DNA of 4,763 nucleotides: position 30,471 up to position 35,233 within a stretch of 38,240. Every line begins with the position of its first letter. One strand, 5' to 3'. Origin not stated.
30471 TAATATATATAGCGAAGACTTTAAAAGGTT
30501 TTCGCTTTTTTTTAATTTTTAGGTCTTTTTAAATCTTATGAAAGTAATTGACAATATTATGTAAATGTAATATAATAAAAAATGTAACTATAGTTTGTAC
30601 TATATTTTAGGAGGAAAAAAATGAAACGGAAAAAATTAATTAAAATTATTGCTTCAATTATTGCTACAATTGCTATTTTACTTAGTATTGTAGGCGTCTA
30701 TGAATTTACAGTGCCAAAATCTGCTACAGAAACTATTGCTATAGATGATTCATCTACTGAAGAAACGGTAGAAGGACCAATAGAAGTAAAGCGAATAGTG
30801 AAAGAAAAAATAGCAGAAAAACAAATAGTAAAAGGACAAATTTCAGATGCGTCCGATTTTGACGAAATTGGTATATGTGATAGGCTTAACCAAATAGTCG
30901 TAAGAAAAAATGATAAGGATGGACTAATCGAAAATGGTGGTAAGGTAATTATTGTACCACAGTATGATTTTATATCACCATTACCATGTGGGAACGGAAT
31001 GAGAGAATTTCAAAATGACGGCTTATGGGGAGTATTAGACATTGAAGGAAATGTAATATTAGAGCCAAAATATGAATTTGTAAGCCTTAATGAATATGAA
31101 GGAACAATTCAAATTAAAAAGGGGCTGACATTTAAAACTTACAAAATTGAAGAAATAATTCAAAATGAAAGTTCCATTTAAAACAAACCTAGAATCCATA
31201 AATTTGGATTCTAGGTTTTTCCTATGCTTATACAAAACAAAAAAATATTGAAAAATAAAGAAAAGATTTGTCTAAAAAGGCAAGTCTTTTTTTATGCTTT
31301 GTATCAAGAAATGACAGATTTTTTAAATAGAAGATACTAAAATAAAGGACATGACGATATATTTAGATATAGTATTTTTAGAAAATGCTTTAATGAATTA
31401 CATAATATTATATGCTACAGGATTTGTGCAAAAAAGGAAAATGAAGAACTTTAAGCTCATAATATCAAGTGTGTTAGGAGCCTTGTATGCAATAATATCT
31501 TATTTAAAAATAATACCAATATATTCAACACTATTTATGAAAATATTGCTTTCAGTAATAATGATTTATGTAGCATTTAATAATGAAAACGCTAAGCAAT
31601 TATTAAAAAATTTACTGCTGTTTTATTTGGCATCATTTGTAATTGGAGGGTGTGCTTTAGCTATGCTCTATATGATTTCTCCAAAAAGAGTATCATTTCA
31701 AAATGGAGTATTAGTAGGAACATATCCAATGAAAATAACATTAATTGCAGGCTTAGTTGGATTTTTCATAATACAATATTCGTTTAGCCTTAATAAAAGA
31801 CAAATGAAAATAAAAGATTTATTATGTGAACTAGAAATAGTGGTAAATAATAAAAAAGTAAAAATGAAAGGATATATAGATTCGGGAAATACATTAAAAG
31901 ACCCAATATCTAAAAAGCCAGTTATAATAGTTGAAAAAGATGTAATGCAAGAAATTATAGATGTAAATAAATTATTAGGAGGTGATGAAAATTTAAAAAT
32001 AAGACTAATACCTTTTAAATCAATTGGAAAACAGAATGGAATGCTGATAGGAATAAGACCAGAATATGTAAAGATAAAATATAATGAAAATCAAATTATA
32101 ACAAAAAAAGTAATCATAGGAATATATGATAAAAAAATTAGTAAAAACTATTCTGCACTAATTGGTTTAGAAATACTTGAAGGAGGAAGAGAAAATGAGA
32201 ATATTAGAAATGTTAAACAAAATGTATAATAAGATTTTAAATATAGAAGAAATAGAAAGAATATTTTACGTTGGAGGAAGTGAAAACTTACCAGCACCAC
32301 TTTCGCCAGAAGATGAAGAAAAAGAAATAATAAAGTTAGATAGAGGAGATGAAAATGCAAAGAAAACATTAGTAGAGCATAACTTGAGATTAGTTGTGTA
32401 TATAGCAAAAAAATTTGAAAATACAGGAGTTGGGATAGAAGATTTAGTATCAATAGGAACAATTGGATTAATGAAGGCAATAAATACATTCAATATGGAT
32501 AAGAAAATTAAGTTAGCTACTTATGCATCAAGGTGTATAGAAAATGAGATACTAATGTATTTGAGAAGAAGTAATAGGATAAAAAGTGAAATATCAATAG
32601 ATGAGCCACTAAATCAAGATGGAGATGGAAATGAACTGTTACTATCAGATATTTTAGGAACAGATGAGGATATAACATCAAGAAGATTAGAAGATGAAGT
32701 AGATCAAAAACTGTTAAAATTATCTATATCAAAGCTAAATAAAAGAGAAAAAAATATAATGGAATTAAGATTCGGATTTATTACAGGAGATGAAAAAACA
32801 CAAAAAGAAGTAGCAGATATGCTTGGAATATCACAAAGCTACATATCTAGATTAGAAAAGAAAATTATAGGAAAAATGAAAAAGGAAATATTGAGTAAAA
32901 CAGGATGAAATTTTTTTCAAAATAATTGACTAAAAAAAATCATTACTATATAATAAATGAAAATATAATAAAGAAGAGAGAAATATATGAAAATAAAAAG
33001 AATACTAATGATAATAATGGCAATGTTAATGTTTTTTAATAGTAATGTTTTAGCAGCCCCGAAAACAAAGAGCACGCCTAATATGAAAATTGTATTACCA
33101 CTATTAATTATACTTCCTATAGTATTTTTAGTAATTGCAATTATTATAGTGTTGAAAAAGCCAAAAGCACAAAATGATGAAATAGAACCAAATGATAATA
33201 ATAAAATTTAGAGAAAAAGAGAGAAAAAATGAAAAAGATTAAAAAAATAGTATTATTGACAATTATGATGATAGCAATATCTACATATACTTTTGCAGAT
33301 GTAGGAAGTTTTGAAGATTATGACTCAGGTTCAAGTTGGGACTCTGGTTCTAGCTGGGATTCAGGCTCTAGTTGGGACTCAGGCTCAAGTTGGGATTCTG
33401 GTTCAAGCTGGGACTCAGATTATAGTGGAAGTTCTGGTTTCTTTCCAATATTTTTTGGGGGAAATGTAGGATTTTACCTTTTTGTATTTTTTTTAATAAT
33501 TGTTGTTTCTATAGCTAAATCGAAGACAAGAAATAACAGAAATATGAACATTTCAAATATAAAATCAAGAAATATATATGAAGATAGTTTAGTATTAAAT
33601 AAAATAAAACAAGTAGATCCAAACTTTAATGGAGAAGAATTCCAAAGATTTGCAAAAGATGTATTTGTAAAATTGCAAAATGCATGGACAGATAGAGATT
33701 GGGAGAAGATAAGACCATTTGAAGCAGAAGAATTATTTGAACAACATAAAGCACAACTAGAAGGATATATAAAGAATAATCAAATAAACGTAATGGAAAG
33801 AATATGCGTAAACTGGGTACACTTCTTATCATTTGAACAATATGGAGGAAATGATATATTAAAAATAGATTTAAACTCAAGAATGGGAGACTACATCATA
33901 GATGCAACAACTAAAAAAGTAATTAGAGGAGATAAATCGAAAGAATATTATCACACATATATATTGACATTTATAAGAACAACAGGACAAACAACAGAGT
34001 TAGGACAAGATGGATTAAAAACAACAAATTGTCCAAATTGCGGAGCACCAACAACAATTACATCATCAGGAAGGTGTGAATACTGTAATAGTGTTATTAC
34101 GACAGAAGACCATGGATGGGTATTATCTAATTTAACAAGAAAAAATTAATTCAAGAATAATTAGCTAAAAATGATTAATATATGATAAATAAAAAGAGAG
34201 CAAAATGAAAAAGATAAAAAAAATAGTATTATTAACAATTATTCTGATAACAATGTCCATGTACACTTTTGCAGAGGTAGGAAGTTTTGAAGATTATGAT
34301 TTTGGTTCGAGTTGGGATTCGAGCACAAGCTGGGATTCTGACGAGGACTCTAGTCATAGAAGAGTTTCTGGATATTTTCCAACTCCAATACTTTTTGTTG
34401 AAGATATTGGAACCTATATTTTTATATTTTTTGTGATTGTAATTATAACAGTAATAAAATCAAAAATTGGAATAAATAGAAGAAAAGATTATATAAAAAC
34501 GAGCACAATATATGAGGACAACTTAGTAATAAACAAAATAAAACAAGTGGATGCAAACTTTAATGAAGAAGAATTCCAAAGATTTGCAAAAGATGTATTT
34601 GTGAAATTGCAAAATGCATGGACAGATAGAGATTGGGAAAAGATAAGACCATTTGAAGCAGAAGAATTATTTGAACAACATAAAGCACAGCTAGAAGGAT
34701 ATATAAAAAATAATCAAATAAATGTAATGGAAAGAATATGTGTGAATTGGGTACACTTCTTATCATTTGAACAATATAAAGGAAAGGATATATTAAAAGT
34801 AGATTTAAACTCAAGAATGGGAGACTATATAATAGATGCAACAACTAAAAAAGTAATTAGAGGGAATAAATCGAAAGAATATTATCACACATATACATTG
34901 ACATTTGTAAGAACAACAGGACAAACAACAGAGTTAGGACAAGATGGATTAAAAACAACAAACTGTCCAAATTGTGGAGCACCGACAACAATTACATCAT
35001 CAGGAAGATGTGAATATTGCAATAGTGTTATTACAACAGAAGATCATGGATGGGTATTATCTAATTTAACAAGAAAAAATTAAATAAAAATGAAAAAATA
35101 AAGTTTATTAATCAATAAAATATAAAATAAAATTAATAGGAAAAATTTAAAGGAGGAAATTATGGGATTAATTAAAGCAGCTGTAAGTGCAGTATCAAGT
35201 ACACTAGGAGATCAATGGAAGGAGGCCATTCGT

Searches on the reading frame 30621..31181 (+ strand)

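Call 29: search_protein_families(library=pfam, proteins=[window:30621-31181:+], max_evalue=0.0001)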
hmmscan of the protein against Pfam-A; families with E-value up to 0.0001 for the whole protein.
window:30621-31181:+ (186 aa): 1 family
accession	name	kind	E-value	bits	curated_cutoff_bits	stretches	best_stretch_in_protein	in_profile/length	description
PF14903.11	WG_beta_rep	-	9.2e-08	32.4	25.6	0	136-168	1-32/35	WG containing repeat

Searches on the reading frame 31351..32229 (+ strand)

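Call 29: search_protein_families(library=pfam, proteins=[window:31351-32229:+], max_evalue=0.0001)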
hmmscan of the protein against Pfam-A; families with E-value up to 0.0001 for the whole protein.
window:31351-32229:+ (292 aa): 1 family
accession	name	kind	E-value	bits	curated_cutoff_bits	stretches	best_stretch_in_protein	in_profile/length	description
PF03419.18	Peptidase_U4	-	3.6e-74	250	28.4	1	2-272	1-281/284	Sporulation factor SpoIIGA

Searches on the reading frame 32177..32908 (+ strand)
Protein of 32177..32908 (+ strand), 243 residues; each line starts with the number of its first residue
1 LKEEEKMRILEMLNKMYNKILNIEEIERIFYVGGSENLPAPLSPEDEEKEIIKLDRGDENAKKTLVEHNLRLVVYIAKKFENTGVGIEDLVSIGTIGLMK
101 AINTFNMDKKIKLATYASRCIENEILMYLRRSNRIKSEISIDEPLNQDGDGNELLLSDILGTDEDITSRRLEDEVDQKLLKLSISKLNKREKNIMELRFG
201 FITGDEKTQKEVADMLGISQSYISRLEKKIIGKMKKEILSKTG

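Call 76: search_protein_families(library=pfam, proteins=[window:32177-32908:+], max_evalue=0.1)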
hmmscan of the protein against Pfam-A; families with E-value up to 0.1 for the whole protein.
window:32177-32908:+ (243 aa): 15 families
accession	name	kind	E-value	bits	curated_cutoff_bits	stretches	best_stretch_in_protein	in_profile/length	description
PF04542.20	Sigma70_r2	-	6.4e-18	64.8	24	1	65-134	1-70/71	Sigma-70 region 2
PF04545.22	Sigma70_r4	-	8e-15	54.5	24.1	1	184-236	2-50/50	Sigma-70, region 4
PF01381.28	HTH_3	-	1.1e-06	29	23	1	208-229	11-32/55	Helix-turn-helix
PF04814.19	HNF-1_N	-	0.00027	21.9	29.7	1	146-225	76-153/175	Hepatocyte nuclear factor 1 (HNF-1), N terminus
PF13560.12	HTH_31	-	0.0032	18.2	27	1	207-228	15-36/64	Helix-turn-helix domain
PF05269.17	Phage_CII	-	0.008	16.8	21.3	1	207-234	24-51/91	Bacteriophage CII protein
PF12802.13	MarR_2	-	0.0081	16.7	27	0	204-226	16-40/61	MarR family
PF13744.12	HTH_37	-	0.023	14.9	27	1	202-230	27-55/80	Helix-turn-helix domain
PF16509.11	KORA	-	0.027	15.1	26.7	1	205-236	29-60/84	TrfB plasmid transcriptional repressor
PF12844.13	HTH_19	-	0.031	14.6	30.2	1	207-229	13-35/64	Helix-turn-helix domain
PF13384.12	HTH_23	-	0.045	14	24.6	0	207-226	18-37/50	Homeodomain-like domain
PF08281.18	Sigma70_r4_2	-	0.051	13.7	25.7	0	182-221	6-41/54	Sigma-70, region 4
PF00165.29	HTH_AraC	-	0.061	13.9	26.6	0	210-232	12-34/42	Bacterial regulatory helix-turn-helix proteins, AraC family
PF12728.13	HTH_17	-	0.067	13.9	27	0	208-231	3-27/51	Helix-turn-helix domain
PF01371.25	Trp_repressor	-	0.099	13.2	27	0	191-230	31-73/88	Trp repressor protein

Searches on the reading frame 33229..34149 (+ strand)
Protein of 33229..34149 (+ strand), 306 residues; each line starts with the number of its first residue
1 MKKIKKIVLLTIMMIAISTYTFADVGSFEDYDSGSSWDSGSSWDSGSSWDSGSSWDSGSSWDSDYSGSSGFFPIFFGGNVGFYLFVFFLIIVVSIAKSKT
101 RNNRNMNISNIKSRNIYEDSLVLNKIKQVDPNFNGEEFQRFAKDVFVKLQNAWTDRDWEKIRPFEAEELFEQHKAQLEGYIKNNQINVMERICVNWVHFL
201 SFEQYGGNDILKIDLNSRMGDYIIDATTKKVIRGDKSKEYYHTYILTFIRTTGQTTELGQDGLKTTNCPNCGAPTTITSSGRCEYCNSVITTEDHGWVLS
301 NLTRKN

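Call 29: search_protein_families(library=pfam, proteins=[window:33229-34149:+], max_evalue=0.0001)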
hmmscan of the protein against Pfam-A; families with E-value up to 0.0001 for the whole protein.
window:33229-34149:+ (306 aa): 1 family
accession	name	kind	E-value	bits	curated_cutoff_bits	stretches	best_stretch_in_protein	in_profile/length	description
PF04280.21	Tim44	-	6.7e-20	72.1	29.6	1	122-256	4-137/147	Tim44-like domain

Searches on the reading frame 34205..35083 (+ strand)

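Call 29: search_protein_families(library=pfam, proteins=[window:34205-35083:+], max_evalue=0.0001)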
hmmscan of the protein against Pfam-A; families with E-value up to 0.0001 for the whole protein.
window:34205-35083:+ (292 aa): 1 family
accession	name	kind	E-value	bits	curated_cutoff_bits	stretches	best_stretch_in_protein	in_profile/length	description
PF04280.21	Tim44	-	1.9e-19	70.7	29.6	1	108-242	4-137/147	Tim44-like domain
